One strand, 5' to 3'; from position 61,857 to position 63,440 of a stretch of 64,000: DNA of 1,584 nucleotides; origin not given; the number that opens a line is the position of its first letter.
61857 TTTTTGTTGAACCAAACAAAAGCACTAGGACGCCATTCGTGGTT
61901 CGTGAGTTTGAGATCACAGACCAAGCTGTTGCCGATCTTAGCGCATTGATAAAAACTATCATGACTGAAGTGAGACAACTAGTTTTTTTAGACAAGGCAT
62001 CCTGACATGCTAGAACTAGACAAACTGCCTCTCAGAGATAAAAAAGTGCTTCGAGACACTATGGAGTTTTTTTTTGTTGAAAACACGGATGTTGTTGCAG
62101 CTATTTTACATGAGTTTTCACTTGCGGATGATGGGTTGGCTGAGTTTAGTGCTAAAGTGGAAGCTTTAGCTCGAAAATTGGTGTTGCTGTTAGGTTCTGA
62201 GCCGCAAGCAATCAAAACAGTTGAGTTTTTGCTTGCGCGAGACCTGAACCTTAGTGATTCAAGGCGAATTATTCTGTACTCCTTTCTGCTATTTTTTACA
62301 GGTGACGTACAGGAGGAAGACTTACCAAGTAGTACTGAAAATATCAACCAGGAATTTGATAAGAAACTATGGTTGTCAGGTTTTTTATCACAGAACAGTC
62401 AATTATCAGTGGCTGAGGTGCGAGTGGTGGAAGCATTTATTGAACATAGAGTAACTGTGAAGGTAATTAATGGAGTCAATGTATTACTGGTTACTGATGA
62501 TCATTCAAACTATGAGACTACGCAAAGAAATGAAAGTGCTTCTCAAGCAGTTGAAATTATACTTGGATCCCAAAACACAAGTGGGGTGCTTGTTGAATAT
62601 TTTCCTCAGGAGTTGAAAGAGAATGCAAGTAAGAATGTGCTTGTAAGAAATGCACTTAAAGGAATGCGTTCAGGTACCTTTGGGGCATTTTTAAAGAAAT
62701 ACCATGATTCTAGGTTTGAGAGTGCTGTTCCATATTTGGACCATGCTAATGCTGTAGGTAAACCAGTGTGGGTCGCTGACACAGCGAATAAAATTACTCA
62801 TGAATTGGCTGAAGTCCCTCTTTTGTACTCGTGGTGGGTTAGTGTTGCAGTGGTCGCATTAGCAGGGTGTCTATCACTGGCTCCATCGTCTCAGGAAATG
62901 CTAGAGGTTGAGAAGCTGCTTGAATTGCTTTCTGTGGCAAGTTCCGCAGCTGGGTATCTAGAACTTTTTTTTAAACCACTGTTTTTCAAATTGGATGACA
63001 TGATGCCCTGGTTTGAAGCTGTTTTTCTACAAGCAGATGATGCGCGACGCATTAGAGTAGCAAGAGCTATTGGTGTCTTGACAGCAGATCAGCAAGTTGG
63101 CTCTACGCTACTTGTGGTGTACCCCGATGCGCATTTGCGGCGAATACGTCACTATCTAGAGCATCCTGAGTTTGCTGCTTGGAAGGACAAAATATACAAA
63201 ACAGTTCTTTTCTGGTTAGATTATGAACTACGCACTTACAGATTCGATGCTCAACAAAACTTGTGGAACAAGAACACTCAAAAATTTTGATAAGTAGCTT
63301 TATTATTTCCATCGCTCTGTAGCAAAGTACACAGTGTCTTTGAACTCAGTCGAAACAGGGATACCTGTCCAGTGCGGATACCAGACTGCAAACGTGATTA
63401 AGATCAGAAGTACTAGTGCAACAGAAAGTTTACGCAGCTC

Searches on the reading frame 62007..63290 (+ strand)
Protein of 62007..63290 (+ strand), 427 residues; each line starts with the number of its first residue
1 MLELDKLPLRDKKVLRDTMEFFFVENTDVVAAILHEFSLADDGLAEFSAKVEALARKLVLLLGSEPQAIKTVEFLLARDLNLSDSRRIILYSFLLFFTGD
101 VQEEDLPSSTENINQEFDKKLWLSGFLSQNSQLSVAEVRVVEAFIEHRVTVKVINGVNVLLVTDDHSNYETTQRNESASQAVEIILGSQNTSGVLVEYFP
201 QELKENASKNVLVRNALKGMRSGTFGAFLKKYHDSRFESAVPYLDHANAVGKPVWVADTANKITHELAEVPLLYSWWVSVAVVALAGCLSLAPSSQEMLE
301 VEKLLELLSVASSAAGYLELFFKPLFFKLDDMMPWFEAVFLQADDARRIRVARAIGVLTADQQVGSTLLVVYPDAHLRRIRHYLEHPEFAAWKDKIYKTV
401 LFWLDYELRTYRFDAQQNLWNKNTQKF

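Call 4: search_protein_families(library=pfam, proteins=[window:62007-63290:+], max_evalue=0.01)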
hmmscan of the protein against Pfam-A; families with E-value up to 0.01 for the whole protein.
window:62007-63290:+ (427 aa): 0 families

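Call 5: search_protein_families(library=padloc, proteins=[window:62007-63290:+], max_evalue=0.01)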
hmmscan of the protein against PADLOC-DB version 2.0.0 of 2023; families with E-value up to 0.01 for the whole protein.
window:62007-63290:+ (427 aa): 0 families

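Call 6: search_protein_families(library=ncbifam, proteins=[window:62007-63290:+], max_evalue=0.01)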
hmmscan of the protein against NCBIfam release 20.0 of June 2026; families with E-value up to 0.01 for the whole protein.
window:62007-63290:+ (427 aa): 0 families

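Call 16: find_homologous_proteins(query=window:62007-63290:+)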
Query window:62007-63290:+ (427 aa): 1 proteins with E <= 0.001 among 8000 candidates.
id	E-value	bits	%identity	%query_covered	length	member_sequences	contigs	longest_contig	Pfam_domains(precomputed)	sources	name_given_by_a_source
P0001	4.8e-278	940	100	100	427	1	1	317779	-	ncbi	-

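Call 17: find_encoding_contigs(protein=P0001, flank=10000, max_places=5)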
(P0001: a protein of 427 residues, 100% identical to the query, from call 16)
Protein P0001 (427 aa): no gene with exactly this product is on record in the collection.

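Call 19: find_encoding_contigs(protein=P0007, flank=10000, max_places=5)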
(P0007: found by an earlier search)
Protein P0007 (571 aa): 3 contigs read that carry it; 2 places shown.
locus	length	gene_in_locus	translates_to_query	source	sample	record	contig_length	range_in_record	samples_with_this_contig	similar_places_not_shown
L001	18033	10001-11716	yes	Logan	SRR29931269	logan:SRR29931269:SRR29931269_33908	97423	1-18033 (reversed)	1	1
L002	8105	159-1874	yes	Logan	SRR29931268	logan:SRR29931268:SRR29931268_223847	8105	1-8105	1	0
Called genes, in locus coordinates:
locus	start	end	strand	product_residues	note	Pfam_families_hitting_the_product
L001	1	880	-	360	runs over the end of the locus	PF01926:MMR_HSR1, PF02421:FeoB_N (weak), PF06071:YchF-GTPase_C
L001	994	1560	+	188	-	PF03449:GreA_GreB_N, PF01272:GreA_GreB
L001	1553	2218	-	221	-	PF01794:Ferric_reduct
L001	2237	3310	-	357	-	PF10432:bact-PGI_C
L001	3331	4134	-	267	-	PF00702:Hydrolase (faint), PF08282:Hydrolase_3, PF05116:S6PP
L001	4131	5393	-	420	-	PF00483:NTP_transferase, PF12804:NTP_transf_3, PF00132:Hexapep (faint), PF25084:LbH_EIF2B (weak), PF25087:GMPPB_C (weak)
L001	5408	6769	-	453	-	PF02878:PGM_PMM_I, PF02879:PGM_PMM_II, PF02880:PGM_PMM_III, PF00408:PGM_PMM_IV (weak)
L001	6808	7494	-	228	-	PF21694:DNA_pol3_delta_C (faint)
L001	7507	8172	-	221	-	-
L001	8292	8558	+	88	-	-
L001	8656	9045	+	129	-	-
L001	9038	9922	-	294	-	PF00398:RrnaAD, PF01135:PCMT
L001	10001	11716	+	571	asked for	PF00239:Resolvase, PF07508:Recombinase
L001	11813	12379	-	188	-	-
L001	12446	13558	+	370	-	PF00154:RecA_N, PF08423:Rad51, PF06745:ATPase (weak), PF27531:MT3502_N (weak), PF21096:RecA_C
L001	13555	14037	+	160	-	PF02631:RecX_HTH2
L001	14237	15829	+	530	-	PF12072:RNase_Y_N, PF00013:KH_1 (weak), PF01966:HD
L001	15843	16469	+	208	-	PF00300:His_Phos_1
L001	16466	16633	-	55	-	-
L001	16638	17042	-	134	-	PF01741:MscL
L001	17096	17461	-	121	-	PF01050:MannoseP_isomer (weak), PF07883:Cupin_2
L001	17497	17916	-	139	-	PF03073:TspO_MBR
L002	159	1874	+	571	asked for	PF00239:Resolvase, PF07508:Recombinase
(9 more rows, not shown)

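Call 20: find_encoding_contigs(protein=P0006, flank=10000, max_places=5)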
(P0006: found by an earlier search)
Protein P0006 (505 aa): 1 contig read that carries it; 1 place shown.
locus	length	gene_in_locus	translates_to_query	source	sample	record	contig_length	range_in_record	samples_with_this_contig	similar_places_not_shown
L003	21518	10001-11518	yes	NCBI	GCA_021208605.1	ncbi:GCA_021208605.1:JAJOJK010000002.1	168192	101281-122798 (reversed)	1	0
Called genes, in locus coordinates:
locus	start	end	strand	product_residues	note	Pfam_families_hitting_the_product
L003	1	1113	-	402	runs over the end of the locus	PF08442:ATP-grasp_2, PF24948:Citrate_synth_N, PF16114:Citrate_bind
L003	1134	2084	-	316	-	PF02535:Zip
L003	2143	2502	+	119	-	PF01316:Arg_repressor (faint), PF01475:FUR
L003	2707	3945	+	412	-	PF13393:tRNA-synt_His, PF00152:tRNA-synt_2 (faint), PF00587:tRNA-synt_2b, PF03129:HGTP_anticodon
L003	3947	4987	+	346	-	PF04321:RmlD_sub_bind, PF05368:NmrA (weak), PF01073:3Beta_HSD, PF01370:Epimerase, PF02719:Polysacc_synt_2, PF13460:NAD_binding_10, PF16363:GDP_Man_Dehyd, PF07993:NAD_binding_4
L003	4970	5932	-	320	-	-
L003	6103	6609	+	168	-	-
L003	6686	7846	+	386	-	PF00069:Pkinase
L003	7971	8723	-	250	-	-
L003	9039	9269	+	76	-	-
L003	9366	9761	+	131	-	-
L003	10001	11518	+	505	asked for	PF00239:Resolvase, PF07508:Recombinase (weak)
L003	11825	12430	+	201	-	PF00156:Pribosyltran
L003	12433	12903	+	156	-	-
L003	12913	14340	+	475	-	-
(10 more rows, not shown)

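Call 21: find_encoding_contigs(protein=P0011, flank=10000, max_places=5)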
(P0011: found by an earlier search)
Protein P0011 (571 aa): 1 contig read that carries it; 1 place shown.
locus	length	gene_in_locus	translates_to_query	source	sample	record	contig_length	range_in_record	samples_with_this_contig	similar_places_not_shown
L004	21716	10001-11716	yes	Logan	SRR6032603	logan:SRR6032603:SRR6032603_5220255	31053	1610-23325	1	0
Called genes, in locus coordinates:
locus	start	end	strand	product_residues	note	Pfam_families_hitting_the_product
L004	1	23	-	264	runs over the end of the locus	PF01966:HD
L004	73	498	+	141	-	PF12844:HTH_19, PF13560:HTH_31, PF01381:HTH_3, PF13413:HTH_25 (weak)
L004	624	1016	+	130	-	-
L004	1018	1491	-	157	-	PF00578:AhpC-TSA, PF08534:Redoxin, PF13911:AhpC-TSA_2 (weak)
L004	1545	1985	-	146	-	-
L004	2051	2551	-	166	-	PF00293:NUDIX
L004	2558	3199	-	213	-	PF03575:Peptidase_S51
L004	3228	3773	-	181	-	-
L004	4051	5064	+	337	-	-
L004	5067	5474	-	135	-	PF06853:DUF1249 (weak)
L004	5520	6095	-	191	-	PF18186:SLATT_4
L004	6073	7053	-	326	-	PF18144:SMODS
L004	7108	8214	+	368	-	PF13408:Zn_ribbon_recom (faint)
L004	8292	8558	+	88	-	-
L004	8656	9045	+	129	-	-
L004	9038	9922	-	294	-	PF00398:RrnaAD, PF01135:PCMT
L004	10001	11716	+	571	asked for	PF00239:Resolvase, PF07508:Recombinase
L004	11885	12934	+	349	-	PF00154:RecA_N, PF08423:Rad51, PF06745:ATPase (faint), PF13481:AAA_25 (faint), PF27531:MT3502_N (weak), PF21096:RecA_C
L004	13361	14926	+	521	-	PF12072:RNase_Y_N, PF00013:KH_1 (weak), PF01966:HD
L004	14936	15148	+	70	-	PF03840:SecG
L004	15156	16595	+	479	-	PF00496:SBP_bac_5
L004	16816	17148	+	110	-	-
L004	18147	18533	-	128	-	-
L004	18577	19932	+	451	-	PF00534:Glycos_transf_1, PF13692:Glyco_trans_1_4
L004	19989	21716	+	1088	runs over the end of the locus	-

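Call 22: find_encoding_contigs(protein=P0005, flank=10000, max_places=5)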
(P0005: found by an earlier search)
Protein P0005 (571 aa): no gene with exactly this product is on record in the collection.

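Call 47: search_protein_families(library=pfam, proteins=[L001:9038-9922:-, L004:7108-8214:+], max_evalue=0.01)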
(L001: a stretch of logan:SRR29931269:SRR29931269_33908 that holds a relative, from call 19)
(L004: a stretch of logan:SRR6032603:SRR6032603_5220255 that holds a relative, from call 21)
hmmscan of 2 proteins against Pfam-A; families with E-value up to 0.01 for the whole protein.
L001:9038-9922:- (294 aa): 5 families
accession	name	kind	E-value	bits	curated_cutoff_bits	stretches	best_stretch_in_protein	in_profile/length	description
PF00398.26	RrnaAD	-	1.1e-32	113.7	24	1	3-228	5-235/263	Ribosomal RNA adenine dimethylase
PF01135.25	PCMT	-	6.4e-08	33.1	20.3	1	9-84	54-131/210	Protein-L-isoaspartate(D-aspartate) O-methyltransferase (PCMT)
PF13649.12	Methyltransf_25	-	7.9e-05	23.7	27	1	32-109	1-78/97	Methyltransferase domain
PF13847.12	Methyltransf_31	-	0.00052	20.2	27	1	27-93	2-65/145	Methyltransferase domain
PF01728.25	FtsJ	-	0.00058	20.3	24.1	1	20-112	12-100/181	FtsJ-like methyltransferase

L004:7108-8214:+ (368 aa): 3 families
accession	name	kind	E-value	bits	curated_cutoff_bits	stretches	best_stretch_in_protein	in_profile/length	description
PF13408.12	Zn_ribbon_recom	-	3.5e-07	30.9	25.3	1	112-169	4-57/58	Recombinase zinc beta ribbon domain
PF22191.2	IBR_1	-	0.0024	18.1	27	0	82-107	5-31/47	IBR domain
PF12773.13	DZR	-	0.0093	16.5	27.3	0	81-120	13-45/45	Double zinc ribbon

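Call 48: search_protein_families(library=phrogs, proteins=[window:62007-63290:+, L001:8292-8558:+, L001:8656-9045:+], max_evalue=0.01)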
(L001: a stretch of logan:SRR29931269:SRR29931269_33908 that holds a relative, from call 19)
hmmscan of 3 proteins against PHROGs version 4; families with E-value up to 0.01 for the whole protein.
window:62007-63290:+ (427 aa): 0 families

L001:8292-8558:+ (88 aa): 0 families

L001:8656-9045:+ (129 aa): 1 family
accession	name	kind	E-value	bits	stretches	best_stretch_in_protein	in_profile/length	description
phrog_2538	-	head and packaging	0.0024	19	1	16-73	55-116/129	terminase small subunit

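Call 55: search_solved_structures(query=window:62007-63290:+, max_evalue=1)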
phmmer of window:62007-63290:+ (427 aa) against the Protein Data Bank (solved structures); distinct sequences matched with E-value up to 1: 0.

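Call 64: search_protein_representatives(protein=window:62007-63290:+)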
Query: 427 residues. Proteins with E-value up to 0.001 (for the whole library): 35; up to 1e-10: 5; up to 1e-30: 1. The best 35 are listed.
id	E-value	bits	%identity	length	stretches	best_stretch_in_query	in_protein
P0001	1.5e-278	939.6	100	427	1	1-427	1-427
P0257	1.6e-16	76.9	37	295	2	335-412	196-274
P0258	1.5e-13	67.1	31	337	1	121-413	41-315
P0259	3.5e-12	62.6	31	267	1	183-426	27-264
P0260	2.4e-11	59.8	32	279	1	153-423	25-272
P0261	1.5e-10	57.2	33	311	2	288-414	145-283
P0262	1.7e-10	57.0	30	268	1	185-423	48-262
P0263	2.3e-09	53.3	32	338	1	140-413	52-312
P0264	2.5e-09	53.1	25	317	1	139-426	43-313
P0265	6.1e-09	51.9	30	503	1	131-413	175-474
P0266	9.5e-09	51.3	33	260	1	167-422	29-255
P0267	1.3e-08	50.9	32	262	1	156-423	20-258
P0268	1.3e-08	50.8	29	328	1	141-413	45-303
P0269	2.5e-08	49.9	29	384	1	141-416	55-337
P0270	1.6e-07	47.2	28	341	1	143-414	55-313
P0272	1.9e-07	47.0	33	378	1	139-420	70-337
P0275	3.4e-07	46.1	31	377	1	100-413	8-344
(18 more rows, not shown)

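Call 66: search_protein_families(library=pfam, proteins=[P0257, P0258, P0259, P0260, P0261, P0263, P0265, P0269, P0272, P0275], max_evalue=0.01)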
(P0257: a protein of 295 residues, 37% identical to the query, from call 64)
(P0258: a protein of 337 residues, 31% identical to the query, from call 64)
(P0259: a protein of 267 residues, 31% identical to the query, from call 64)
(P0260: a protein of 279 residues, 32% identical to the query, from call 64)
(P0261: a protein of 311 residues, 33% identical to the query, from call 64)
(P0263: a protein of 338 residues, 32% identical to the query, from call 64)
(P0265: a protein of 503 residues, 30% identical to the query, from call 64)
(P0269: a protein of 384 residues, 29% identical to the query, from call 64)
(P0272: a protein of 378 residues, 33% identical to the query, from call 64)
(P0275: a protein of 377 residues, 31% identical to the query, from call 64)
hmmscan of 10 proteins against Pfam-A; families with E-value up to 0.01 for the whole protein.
P0257 (295 aa): 0 families

P0258 (337 aa): 0 families

P0259 (267 aa): 0 families

P0260 (279 aa): 0 families

P0261 (311 aa): 0 families

P0263 (338 aa): 0 families

P0265 (503 aa): 0 families

P0269 (384 aa): 0 families

P0272 (378 aa): 0 families

P0275 (377 aa): 0 families

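Call 74: predict_structure(alignment_id=A4)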
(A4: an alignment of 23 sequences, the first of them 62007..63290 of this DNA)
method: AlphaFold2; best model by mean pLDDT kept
length: 427 residues; sequences in the alignment: 23
mean_pLDDT: 73.1   pTM: 0.67
mean pLDDT of the five models: 73.1, 73.1, 70.7, 70.8, 70.6
residues with pLDDT >= 90: 125; 70-90: 100; 50-70: 141; < 50: 61
segments of 3 or more residues with pLDDT < 50: 1-4, 18-26, 32-40, 61-65, 78-81, 99-101, 324-326
pLDDT, mean of each block of 10 residues (from residue 1): 48 50 48 48 54 52 48 50 53 52 53 80 90 93 92 96 77 70 95 95 85 72 66 76 94 94 77 63 64 59 66 58 50 58 88 96 96 92 90 89 91 95 87
secondary structure, 60 per line:
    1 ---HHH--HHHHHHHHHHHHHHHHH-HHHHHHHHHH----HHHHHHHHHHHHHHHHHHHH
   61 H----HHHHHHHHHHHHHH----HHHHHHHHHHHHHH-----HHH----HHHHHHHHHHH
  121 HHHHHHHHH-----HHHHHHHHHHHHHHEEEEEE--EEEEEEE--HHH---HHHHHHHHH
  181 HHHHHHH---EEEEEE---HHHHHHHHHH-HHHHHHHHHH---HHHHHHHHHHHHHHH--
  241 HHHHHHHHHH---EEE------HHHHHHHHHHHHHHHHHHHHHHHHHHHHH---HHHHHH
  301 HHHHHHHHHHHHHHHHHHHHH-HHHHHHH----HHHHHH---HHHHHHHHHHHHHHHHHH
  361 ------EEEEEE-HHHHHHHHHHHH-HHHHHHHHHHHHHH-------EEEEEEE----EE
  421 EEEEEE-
elements in order: H9-25 H27-36 H41-61 H66-79 H84-97 H110-129 H135-148 E149-154 E157-163 H172-187 E191-196 H200-209 H211-220 H224-238 H241-250 E254-256 H263-291 H295-321 H323-329 H334-339 H343-360 E367-372 H374-385 H387-400 E408-414 E419-426

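Call 89: fold_search(model_id=the predicted structure, library=pdb)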
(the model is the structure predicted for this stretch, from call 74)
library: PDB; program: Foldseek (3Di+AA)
matches with E <= 10: 98; with E <= 0.001: 0
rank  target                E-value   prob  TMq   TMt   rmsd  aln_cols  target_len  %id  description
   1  5iit_C                4.5e-01  0.12  0.19  0.21  20.9       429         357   13  Structure of SPX domain of the yeast inorganic polyphophate polymerase Vtc4 crystallized by carrier-driven crystalliza (released 2016-04-27)
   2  8bqs_DQ               4.8e-01  0.47  0.24  0.27  16.6       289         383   12  Cryo-EM structure of the I-II-III2-IV2 respiratory supercomplex from Tetrahymena thermophila (released 2023-08-23)
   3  7d3y_A                4.8e-01  0.11  0.16  0.20  29.0       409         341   12  Crystal structure of the osPHR2-osSPX2 complex (released 2021-10-06)
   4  5kaj_A                6.2e-01  0.07  0.09  0.09  15.9       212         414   11  Crystal structure of a dioxygenase in the Crotonase superfamily in P21, A319C mutant (released 2017-06-21)
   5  8u7e_D                6.9e-01  0.16  0.09  0.14  12.3        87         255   14  Structure of Sts-1 HP domain with rebamipide derivative (released 2024-02-07)
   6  3db1_A                7.7e-01  0.12  0.08  0.12  11.8        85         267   19  Crystal structure of the 2H-phosphatase domain of Sts-2 in complex with phosphate (released 2009-03-03)
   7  7d3y_B                8.1e-01  0.08  0.17  0.20  26.4       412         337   11  Crystal structure of the osPHR2-osSPX2 complex (released 2021-10-06)
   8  5lbp                  9.0e-01  0.14  0.16  0.30  18.0       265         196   11  Oceanobacillus iheyensis macrodomain mutant N30A (released 2017-05-03)
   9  3d6a_A                1.1e+00  0.12  0.08  0.13  12.0        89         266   19  Crystal structure of the 2H-phosphatase domain of Sts-2 in complex with tungstate. (released 2009-03-03)
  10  8u5m_A                1.3e+00  0.15  0.09  0.14  12.4        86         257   14  Structure of Sts-1 HP domain with rebamipide (released 2024-02-07)
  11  8ted_B                1.5e+00  0.03  0.09  0.08  20.2       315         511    9  PorX primitive orthorhombic crystal form (released 2024-04-17)
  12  8rgh_A                1.5e+00  0.03  0.11  0.09  23.9       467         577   12  Structure of dynein-2 intermediate chain DYNC2I1 (WDR60) in complex with the dynein-2 heavy chain DYNC2H1. (released 2024-03-20)
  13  5w5g_A                1.7e+00  0.12  0.08  0.13  12.0        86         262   14  Structure of Human Sts-1 histidine phosphatase domain (released 2017-08-16)
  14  3d4i_A                1.7e+00  0.08  0.08  0.12  12.1        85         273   18  Crystal structure of the 2H-phosphatase domain of Sts-2 (released 2009-03-03)
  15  3d6a_C                2.2e+00  0.09  0.10  0.15  12.4        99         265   15  Crystal structure of the 2H-phosphatase domain of Sts-2 in complex with tungstate. (released 2009-03-03)
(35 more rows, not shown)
